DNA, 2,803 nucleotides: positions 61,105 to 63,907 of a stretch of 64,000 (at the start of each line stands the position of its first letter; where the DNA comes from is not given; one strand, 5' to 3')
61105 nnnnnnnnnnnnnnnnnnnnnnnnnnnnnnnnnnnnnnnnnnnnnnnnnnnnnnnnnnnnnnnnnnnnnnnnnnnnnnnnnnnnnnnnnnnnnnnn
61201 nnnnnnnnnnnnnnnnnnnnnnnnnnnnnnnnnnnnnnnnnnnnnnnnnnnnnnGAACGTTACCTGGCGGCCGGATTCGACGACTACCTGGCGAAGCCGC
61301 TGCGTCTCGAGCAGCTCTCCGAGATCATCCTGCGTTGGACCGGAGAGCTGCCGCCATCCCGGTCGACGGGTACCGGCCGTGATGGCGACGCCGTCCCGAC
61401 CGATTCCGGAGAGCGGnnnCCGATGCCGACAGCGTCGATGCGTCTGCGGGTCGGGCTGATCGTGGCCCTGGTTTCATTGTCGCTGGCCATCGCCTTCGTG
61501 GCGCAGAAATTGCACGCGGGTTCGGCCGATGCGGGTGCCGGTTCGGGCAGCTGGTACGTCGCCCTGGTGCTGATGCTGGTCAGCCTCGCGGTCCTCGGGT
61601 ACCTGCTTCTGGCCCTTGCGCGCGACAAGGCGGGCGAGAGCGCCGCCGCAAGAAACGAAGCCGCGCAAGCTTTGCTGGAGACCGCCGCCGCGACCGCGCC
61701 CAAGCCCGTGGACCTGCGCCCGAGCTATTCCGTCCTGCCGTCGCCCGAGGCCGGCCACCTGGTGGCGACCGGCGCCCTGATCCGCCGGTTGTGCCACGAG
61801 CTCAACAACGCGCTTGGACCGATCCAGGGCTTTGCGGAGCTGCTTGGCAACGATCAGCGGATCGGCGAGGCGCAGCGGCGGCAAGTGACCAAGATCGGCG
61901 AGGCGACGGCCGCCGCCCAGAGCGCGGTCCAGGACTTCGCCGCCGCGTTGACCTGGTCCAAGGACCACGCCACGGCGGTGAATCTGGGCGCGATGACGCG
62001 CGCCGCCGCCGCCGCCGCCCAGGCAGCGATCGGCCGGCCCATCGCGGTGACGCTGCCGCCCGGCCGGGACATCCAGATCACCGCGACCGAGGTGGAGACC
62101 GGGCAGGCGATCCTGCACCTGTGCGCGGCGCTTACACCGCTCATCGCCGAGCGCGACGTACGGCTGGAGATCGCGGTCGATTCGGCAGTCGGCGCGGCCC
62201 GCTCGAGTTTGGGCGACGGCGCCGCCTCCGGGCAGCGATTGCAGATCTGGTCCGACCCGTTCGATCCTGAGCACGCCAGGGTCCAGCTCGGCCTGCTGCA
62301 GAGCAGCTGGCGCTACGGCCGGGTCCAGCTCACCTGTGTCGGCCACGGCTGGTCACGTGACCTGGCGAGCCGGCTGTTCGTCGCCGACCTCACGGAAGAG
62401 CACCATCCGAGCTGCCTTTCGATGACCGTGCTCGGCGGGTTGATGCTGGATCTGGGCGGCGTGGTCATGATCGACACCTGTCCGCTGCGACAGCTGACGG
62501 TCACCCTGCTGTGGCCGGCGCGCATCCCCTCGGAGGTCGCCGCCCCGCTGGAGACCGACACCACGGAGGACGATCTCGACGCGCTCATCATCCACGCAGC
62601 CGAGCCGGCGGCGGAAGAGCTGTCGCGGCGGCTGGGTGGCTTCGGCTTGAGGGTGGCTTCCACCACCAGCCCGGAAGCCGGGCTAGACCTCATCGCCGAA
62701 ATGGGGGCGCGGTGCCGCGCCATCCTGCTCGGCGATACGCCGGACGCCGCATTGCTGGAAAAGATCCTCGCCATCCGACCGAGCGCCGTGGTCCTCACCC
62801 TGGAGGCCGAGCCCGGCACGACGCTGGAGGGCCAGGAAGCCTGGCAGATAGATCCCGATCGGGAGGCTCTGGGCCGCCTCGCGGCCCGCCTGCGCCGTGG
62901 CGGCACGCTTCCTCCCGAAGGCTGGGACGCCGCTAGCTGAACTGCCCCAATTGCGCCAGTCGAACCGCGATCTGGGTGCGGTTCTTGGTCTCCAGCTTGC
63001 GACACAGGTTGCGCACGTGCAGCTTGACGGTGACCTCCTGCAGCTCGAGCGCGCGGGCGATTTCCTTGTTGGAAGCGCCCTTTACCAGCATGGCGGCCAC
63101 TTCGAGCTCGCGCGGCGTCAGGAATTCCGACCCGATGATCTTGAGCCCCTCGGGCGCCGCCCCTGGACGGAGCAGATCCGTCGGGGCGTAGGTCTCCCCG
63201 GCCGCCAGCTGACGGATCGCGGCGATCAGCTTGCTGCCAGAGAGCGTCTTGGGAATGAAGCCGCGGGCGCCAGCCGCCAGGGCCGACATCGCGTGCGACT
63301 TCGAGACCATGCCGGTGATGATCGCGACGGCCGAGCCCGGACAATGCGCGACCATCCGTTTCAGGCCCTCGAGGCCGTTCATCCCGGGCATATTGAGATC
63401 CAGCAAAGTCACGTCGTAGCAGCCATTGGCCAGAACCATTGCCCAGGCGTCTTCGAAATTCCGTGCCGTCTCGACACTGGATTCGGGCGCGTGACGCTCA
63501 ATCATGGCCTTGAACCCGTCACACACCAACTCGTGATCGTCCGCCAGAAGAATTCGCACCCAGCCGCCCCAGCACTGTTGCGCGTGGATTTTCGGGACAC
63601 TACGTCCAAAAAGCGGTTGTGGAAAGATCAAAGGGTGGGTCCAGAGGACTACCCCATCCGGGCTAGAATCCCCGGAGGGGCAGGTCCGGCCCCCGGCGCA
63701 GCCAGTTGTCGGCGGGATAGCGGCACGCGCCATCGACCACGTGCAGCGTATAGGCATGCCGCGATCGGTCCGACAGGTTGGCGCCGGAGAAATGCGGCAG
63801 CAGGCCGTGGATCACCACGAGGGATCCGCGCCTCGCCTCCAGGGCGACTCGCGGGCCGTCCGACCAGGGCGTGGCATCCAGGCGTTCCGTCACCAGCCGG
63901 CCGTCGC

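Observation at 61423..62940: Membrane-anchored pseudo-kinase with a ChpT-like histidine box: candidate relay between an HPt-less hybrid kinase and a LuxR regulator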

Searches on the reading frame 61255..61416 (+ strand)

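Call 34: search_protein_families(library=pfam, proteins=[window:61255-61416:+], max_evalue=10)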
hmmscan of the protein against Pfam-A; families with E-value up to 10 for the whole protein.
window:61255-61416:+ (54 aa): 1 family
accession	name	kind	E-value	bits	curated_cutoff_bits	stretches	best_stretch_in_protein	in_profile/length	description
PF00072.30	Response_reg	-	0.18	12.5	30.2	1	2-25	87-110/111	Response regulator receiver domain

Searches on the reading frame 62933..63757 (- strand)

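Call 39: search_protein_families(library=pfam, proteins=[window:62933-63757:-], max_evalue=0.001)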
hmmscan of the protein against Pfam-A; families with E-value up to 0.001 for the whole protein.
window:62933-63757:- (274 aa): 2 families
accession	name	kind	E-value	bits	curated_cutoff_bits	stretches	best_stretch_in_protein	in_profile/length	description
PF00072.30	Response_reg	-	2.8e-22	79.4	30.2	1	69-182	1-111/111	Response regulator receiver domain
PF00196.25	GerE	-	4.9e-19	68.2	23.5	1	213-265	3-55/57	Bacterial regulatory proteins, luxR family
